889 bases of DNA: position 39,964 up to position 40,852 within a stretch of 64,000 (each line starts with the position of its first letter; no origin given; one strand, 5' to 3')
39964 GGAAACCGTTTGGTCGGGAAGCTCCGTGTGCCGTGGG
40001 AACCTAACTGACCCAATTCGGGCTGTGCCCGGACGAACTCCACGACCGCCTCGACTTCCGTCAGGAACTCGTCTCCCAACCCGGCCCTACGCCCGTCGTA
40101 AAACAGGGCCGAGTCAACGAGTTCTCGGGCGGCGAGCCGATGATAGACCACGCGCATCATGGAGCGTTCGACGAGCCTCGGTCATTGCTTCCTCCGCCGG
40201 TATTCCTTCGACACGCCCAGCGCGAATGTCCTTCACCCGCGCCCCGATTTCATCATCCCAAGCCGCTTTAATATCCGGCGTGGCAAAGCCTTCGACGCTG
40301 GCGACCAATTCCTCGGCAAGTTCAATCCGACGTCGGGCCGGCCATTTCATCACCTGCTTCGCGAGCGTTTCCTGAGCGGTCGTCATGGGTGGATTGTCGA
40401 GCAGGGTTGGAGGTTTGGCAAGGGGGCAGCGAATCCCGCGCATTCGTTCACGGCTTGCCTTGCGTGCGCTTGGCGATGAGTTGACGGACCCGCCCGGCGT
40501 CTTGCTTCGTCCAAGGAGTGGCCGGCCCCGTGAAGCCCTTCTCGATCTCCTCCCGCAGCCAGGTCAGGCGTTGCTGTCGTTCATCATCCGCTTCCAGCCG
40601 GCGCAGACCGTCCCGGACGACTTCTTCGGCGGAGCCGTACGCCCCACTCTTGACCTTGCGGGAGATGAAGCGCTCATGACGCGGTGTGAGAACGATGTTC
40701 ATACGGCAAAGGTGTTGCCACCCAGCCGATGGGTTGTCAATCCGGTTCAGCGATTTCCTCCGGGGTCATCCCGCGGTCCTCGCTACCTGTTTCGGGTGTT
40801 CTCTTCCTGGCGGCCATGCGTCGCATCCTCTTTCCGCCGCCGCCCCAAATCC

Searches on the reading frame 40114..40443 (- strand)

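Call 3: search_protein_families(library=pfam, proteins=[window:40114-40443:-], max_evalue=0.1)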
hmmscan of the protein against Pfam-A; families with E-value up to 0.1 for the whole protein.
window:40114-40443:- (109 aa): 1 family
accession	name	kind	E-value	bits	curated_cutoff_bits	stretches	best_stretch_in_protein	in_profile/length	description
PF09720.15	Unstab_antitox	-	2.9e-12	46.9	23.3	1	39-86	7-54/54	Putative addiction module component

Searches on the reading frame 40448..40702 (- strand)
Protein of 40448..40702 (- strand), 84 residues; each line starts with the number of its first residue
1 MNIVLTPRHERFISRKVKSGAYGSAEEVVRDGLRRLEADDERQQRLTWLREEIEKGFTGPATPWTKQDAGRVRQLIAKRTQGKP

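Call 3: search_protein_families(library=pfam, proteins=[window:40448-40702:-], max_evalue=0.1)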
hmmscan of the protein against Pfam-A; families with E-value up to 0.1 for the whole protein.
window:40448-40702:- (84 aa): 1 family
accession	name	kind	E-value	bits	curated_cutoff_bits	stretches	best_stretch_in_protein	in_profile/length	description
PF03693.20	ParD_antitoxin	-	3e-09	37.6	21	1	3-56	7-57/81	Bacterial antitoxin of ParD toxin-antitoxin type II system and RHH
